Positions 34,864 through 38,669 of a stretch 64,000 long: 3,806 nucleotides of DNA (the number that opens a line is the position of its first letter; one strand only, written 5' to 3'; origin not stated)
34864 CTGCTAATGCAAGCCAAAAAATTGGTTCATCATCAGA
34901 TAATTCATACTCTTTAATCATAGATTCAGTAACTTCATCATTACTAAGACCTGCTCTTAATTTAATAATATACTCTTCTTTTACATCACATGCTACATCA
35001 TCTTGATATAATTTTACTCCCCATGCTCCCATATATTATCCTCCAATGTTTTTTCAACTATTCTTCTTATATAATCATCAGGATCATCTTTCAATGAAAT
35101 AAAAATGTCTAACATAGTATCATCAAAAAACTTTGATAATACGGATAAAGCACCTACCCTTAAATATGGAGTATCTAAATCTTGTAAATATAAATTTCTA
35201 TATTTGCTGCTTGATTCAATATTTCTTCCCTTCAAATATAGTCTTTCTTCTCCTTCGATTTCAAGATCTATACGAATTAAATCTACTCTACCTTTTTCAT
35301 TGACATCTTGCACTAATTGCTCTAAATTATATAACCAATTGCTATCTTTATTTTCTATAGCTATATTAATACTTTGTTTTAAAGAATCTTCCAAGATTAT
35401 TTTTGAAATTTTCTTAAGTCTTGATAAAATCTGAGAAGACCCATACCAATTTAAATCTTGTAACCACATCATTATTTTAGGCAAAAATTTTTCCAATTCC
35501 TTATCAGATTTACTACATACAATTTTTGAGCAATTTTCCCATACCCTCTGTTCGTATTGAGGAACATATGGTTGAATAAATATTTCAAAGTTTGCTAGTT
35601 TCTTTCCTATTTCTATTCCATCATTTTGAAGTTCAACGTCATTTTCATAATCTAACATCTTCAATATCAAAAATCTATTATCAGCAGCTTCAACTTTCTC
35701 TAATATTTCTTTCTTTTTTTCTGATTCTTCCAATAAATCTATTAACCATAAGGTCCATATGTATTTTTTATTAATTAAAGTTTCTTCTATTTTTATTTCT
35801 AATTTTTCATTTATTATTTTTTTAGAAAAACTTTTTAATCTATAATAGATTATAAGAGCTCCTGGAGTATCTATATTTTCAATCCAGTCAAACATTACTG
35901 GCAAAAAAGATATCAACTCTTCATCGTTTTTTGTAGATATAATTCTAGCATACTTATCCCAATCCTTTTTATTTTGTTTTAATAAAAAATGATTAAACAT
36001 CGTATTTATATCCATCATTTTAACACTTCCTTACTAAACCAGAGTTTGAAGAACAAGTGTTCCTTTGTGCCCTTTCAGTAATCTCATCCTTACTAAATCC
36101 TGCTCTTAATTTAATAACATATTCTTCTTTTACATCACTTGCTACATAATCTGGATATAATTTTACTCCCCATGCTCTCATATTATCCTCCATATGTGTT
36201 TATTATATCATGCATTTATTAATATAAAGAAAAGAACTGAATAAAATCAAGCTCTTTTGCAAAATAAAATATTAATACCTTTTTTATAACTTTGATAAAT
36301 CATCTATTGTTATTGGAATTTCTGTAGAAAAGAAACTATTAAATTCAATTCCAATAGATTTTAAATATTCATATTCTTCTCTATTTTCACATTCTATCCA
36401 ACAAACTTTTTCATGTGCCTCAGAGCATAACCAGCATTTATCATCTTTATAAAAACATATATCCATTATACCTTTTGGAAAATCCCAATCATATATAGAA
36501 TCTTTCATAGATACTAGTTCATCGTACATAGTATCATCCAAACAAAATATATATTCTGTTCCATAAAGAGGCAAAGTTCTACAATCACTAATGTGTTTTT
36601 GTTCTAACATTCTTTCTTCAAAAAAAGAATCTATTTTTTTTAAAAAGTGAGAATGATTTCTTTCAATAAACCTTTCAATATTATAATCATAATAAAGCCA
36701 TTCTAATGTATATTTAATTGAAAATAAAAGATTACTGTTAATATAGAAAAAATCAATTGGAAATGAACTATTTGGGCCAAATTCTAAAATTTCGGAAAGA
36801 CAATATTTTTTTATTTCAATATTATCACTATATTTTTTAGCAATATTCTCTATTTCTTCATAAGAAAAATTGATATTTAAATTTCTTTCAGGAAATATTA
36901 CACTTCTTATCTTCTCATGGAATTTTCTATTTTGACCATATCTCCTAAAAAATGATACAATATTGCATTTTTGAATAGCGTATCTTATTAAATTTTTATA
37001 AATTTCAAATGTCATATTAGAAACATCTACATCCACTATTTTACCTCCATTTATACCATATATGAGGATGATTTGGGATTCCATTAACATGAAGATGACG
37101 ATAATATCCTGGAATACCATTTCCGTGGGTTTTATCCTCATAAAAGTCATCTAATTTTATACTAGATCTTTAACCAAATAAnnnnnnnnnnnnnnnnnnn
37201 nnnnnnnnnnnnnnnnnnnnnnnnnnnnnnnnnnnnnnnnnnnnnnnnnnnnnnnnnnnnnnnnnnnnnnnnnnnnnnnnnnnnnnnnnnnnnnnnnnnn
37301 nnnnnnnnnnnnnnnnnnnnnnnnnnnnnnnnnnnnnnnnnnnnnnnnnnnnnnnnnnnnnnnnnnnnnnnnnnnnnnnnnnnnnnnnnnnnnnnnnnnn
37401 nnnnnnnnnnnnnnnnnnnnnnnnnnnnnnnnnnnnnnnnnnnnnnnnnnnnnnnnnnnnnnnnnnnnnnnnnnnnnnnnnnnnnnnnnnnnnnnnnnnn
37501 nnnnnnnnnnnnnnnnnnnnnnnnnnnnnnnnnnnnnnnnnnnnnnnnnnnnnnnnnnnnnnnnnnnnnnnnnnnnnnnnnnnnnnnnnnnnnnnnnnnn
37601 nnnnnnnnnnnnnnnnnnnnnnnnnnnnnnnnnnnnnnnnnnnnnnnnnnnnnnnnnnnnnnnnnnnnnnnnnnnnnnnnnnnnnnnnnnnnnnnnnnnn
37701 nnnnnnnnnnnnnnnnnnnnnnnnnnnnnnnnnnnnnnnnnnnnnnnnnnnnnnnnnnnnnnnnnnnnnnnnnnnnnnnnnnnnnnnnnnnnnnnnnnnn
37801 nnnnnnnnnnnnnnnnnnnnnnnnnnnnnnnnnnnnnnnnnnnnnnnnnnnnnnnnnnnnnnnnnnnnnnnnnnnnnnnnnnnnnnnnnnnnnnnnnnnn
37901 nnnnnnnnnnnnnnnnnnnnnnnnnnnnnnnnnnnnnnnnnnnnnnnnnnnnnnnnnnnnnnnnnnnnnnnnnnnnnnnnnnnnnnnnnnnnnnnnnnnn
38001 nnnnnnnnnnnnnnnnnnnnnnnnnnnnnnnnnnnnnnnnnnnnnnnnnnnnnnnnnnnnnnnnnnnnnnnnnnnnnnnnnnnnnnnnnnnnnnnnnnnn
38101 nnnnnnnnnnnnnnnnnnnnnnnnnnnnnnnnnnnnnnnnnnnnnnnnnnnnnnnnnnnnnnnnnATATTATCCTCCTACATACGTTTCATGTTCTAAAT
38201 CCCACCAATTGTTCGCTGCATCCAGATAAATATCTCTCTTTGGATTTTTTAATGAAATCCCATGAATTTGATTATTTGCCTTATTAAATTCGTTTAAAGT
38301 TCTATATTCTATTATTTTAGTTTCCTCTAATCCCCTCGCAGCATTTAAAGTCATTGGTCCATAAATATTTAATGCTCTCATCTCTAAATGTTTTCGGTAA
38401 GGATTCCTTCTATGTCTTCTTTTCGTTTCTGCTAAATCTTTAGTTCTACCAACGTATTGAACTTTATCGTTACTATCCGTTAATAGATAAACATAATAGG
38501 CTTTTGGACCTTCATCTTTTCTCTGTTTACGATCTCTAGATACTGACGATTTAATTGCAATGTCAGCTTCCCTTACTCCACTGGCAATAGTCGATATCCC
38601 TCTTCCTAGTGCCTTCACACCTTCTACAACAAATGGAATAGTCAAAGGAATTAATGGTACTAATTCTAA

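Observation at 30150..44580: Rhs/YD-repeat polymorphic toxin locus: GIY-YIG nuclease-tipped WapA-like toxin with immunity gene and a 9-kb orphan toxin/immunity array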

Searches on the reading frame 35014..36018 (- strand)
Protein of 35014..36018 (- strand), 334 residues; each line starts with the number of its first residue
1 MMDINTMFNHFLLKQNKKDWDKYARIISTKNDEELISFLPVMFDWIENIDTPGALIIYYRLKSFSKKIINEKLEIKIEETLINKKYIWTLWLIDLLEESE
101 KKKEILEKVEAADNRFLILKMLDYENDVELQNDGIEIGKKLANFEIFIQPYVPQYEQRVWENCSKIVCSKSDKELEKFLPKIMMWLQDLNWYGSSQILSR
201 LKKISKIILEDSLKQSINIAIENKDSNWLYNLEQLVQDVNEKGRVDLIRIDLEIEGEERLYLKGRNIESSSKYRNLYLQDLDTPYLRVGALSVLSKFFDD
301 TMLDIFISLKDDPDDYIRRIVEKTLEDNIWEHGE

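Call 4: search_protein_families(library=pfam, proteins=[window:35014-36018:-], max_evalue=0.01)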
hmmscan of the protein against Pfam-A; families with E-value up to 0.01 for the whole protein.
window:35014-36018:- (334 aa): 1 family
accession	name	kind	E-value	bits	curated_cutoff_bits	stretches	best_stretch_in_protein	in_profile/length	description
PF16804.11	DUF5071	-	1.4e-10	42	27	2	167-245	15-89/119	Domain of unknown function (DUF5071)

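Call 8: search_protein_families(library=ncbifam, proteins=[window:35014-36018:-], max_evalue=0.1)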
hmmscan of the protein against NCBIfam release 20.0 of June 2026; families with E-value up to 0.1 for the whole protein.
window:35014-36018:- (334 aa): 0 families

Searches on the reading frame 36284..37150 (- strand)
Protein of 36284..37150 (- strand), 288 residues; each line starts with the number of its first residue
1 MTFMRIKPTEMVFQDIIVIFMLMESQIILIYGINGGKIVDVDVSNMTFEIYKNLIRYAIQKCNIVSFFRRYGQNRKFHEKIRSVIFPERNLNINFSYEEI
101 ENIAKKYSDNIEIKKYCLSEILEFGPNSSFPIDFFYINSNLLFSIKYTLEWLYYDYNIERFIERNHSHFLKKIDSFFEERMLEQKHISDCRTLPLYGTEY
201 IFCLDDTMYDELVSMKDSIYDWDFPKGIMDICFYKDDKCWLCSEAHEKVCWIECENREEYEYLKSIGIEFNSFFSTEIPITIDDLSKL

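Call 4: search_protein_families(library=pfam, proteins=[window:36284-37150:-], max_evalue=0.01)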
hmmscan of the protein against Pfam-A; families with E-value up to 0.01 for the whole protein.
window:36284-37150:- (288 aa): 0 families

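Call 5: search_protein_families(library=pfam, proteins=[window:36284-37150:-], max_evalue=10)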
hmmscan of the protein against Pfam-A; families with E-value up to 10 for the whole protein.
window:36284-37150:- (288 aa): 0 families

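Call 8: search_protein_families(library=ncbifam, proteins=[window:36284-37150:-], max_evalue=0.1)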
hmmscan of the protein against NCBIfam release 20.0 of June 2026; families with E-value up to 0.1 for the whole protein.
window:36284-37150:- (288 aa): 0 families

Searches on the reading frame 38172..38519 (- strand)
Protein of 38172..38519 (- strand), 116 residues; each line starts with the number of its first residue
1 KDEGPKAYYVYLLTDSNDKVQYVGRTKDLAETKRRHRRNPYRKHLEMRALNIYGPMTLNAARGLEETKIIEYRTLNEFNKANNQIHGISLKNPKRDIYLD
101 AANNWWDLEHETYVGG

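Call 37: search_solved_structures(query=A2, max_evalue=10, show_alignments=3)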
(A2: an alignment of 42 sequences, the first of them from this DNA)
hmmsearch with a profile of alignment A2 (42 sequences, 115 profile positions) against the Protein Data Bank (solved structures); distinct sequences matched with E-value up to 10: 8.
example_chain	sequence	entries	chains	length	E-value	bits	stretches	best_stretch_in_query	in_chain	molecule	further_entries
1yd6_A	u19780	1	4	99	0.016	18.1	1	10-81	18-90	UvrC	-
2wsh_A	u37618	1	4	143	0.048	16.5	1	6-54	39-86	ENDONUCLEASE II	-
1mk0_A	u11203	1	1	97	0.066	16.1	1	9-42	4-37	Intron-associated endonuclease 1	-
1zg2_A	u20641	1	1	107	0.12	15.3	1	5-38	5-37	Hypothetical UPF0213 protein BH0048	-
2lwf_A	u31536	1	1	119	0.3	14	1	8-38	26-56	Monothiol glutaredoxin-S16, chloroplastic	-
6seh_C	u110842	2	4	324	0.3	14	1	7-37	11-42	Structure-specific endonuclease subunit SLX1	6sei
1ln0_A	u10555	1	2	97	0.32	13.9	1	9-42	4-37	intron-associated endonuclease 1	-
7cq2_A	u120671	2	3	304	0.85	12.5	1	8-38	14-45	Structure-specific endonuclease subunit SLX1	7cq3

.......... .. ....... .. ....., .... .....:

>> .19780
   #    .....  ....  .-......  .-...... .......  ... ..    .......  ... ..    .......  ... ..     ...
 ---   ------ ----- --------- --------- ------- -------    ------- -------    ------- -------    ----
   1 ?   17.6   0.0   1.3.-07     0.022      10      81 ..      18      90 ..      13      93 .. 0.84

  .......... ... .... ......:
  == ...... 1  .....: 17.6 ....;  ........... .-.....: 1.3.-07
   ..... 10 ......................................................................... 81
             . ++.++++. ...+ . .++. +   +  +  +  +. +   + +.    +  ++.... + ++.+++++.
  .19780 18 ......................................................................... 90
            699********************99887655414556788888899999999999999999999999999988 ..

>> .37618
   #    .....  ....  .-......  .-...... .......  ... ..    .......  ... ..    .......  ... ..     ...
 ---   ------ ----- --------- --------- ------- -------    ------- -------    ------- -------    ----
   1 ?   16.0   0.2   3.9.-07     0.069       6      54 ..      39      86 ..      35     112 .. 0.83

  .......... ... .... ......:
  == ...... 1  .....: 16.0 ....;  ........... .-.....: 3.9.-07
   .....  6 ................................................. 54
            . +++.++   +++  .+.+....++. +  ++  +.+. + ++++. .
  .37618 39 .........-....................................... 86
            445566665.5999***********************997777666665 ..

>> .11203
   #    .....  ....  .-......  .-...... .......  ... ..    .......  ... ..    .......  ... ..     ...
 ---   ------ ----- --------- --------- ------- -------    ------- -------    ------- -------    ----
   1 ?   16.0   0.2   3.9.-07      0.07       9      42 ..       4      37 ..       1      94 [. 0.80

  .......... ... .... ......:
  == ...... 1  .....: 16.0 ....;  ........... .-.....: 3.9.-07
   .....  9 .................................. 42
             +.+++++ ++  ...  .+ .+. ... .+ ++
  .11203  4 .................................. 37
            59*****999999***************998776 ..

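Call 38: search_protein_families(library=pfam, alignment_id=A2, max_evalue=0.01)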
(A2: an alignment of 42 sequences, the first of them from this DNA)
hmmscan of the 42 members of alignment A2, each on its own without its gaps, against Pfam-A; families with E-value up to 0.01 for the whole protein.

A. member 1, seq(116 aa): 1 family
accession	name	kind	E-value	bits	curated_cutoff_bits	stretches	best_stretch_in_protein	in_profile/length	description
PF01541.30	GIY-YIG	-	3.6e-05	24.4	22.6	1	8-63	2-54/78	GIY-YIG catalytic domain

B. families by the number of members that match (of 42 scanned): 4 families
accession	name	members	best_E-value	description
PF01541.30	GIY-YIG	32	3.1e-08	GIY-YIG catalytic domain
PF10544.15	T5orf172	2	0.0015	T5orf172 domain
PF13455.12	MUG113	1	0.0069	Meiotically up-regulated gene 113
PF13775.11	DUF4171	1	0.0082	Domain of unknown function (DUF4171)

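Call 41: find_related_loci(query=A3, collection=genome_contigs, flank=7000)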
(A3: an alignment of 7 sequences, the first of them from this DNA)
Query A3 (116 aa) in genome_contigs; peptide patterns used: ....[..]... (x = any residue, [..] = any of these).
74 stretches matched a pattern; 22 encode a relative of the query (tblastn E <= 1e-3); 22 distinct loci.
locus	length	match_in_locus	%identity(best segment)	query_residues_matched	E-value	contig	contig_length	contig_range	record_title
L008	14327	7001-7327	59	6-116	4e-30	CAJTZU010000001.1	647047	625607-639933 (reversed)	MAG TPA_asm: uncultured Bacilli bacterium isolate MGBC118066 genome assembly, contig: MGBC118066.1, whole genome shotgun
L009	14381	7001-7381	47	1-114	8e-27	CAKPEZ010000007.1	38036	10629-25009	MAG: uncultured Bacilli bacterium isolate REFINED_METABAT215_TOP10_CONTIGS_1500_ASSEMBLY_K77_MERGED__Hadza_MoBio_hadza-A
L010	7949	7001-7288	49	7-102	2e-23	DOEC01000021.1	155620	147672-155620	MAG TPA_asm: Bacillota bacterium isolate UBA11492 contig_791, whole genome shotgun sequence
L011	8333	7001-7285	50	6-102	2e-22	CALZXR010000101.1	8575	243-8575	MAG: uncultured Lachnospiraceae bacterium isolate SRR5240736_bin.5_metaWRAP_v1.3_MAG genome assembly, contig: ERZ9450621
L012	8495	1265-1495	51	35-116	2e-21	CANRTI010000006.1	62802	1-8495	MAG TPA_asm: uncultured Mycoplasma sp. isolate SRR15510239_bin.10_metawrap_v1.3_MAG genome assembly, contig: NODE.390_le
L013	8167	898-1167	47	1-92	9e-21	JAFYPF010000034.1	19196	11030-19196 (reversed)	MAG: Clostridia bacterium isolate RGIG7296 Water_buffalos_Cecum-4__c816229, whole genome shotgun sequence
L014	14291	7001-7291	47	10-105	1e-20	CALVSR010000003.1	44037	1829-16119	MAG: uncultured Bacilli bacterium isolate BRZ_GB__bin120 genome assembly, contig: BRZ_GB__NODE_1300_length_44037_cov_5.4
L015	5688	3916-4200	42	6-102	3e-19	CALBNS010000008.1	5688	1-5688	MAG TPA_asm: uncultured Clostridia bacterium isolate SRR6425755_bin.62_CONCOCT_v1.1_MAG genome assembly, contig: ERZ1767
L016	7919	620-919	43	2-102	5e-19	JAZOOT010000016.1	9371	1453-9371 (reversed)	MAG: Acutalibacteraceae bacterium isolate T1900045627_YK20190321.MAGScoT_cleanbin_000007 SGB_8033_k141_1764433, whole ge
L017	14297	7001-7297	44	7-105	7e-19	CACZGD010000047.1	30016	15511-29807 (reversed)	MAG: Ruminococcaceae bacterium isolate RUG12588 genome assembly, contig: RUG12588_asm_47, whole genome shotgun sequence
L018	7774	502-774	44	10-102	1e-18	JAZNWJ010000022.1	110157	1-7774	MAG: Acutalibacteraceae bacterium isolate T1900044784_TS20190250.MAGScoT_cleanbin_000027 SGB_2600_k141_2811102, whole ge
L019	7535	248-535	42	5-102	4e-18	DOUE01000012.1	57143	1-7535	MAG TPA_asm: Erysipelotrichaceae bacterium isolate UBA12416 contig_1397, whole genome shotgun sequence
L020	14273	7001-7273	42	10-102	3e-17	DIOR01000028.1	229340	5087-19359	MAG TPA_asm: Firmicutes bacterium UBA5509 UBA5509_contig_84, whole genome shotgun sequence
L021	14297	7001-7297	40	2-102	3e-17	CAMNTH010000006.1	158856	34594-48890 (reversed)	MAG: uncultured Blautia sp. isolate SRR19792994_bin.92_metawrap_v1.3_MAG genome assembly, contig: ERZ12290372_115, whole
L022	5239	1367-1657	42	8-105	6e-17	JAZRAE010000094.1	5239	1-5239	MAG: Eubacteriales bacterium isolate T1900045144_TC20190138.MAGScoT_cleanbin_000022 SGB_4934_k141_83684, whole genome sh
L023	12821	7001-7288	41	6-102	9e-17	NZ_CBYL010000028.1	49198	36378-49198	Faecalispora jeddahensis strain JCD, whole genome shotgun sequence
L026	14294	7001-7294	43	10-102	7e-14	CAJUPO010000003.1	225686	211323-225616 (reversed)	MAG TPA_asm: uncultured Oscillospiraceae bacterium isolate MGBC164932 genome assembly, contig: MGBC164932.3, whole genom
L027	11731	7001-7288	45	10-101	1e-12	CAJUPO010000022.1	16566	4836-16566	MAG TPA_asm: uncultured Oscillospiraceae bacterium isolate MGBC164932 genome assembly, contig: MGBC164932.22, whole geno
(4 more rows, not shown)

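Call 52: search_protein_families(library=pfam, proteins=[L008:1034-7327:+, L009:1268-7387:+, L014:971-7318:+, L017:6011-7351:+, L020:6500-7336:+, L021:4079-7360:+, L023:5594-7351:+, L026:6503-7366:+, L027:6008-7348:+, L015:3448-4263:+], max_evalue=0.001)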
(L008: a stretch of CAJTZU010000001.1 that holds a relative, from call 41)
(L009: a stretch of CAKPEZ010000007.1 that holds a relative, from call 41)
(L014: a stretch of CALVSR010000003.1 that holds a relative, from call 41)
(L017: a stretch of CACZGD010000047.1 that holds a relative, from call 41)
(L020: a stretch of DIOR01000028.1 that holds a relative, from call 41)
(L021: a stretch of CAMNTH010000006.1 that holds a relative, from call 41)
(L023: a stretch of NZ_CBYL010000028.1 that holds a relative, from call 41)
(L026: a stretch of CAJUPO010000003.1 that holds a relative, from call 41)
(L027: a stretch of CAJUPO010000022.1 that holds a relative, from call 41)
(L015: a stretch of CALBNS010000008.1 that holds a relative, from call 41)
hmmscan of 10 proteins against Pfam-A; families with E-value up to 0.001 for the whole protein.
L008:1034-7327:+ (2098 aa): 2 families
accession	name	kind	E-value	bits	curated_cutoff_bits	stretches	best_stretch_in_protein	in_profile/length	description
PF05593.20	RHS_repeat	-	1.8e-20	73.2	22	2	1114-1150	1-37/38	RHS Repeat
PF14200.12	RicinB_lectin_2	-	5.9e-10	40.1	25.6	2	1231-1317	1-88/89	Ricin-type beta-trefoil lectin domain-like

L009:1268-7387:+ (2040 aa): 1 family
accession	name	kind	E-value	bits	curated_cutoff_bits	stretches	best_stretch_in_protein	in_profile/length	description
PF05593.20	RHS_repeat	-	2.5e-25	88.7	22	0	1762-1781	16-35/38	RHS Repeat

L014:971-7318:+ (2116 aa): 1 family
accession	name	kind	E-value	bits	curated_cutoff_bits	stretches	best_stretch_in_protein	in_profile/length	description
PF05593.20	RHS_repeat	-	8.7e-21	74.2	22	0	1377-1409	4-36/38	RHS Repeat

L017:6011-7351:+ (447 aa): 1 family
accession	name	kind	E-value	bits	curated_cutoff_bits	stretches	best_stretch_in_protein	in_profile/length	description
PF01541.30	GIY-YIG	-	4e-05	24.3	22.6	1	332-370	2-38/78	GIY-YIG catalytic domain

L020:6500-7336:+ (279 aa): 1 family
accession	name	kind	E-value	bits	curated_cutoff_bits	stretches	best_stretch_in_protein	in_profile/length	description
PF01541.30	GIY-YIG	-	0.00027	21.6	22.6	1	166-202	2-37/78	GIY-YIG catalytic domain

L021:4079-7360:+ (1094 aa): 1 family
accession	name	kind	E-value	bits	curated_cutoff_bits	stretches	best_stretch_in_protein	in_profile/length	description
PF05593.20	RHS_repeat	-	1.8e-45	152.9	22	3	204-240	1-37/38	RHS Repeat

L023:5594-7351:+ (586 aa): 1 family
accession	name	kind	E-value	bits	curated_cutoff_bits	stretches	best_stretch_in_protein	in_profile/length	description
PF05593.20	RHS_repeat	-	9.1e-14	51.9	22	2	91-122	1-33/38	RHS Repeat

L026:6503-7366:+ (288 aa): 1 family
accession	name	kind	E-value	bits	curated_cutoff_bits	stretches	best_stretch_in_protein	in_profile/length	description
PF01541.30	GIY-YIG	-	0.00047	20.8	22.6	0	166-229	3-72/78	GIY-YIG catalytic domain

L027:6008-7348:+ (447 aa): 1 family
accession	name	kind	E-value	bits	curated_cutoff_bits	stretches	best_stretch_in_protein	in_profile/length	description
PF05593.20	RHS_repeat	-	1.9e-06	28.6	22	0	98-123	2-26/38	RHS Repeat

L015:3448-4263:+ (272 aa): 0 families
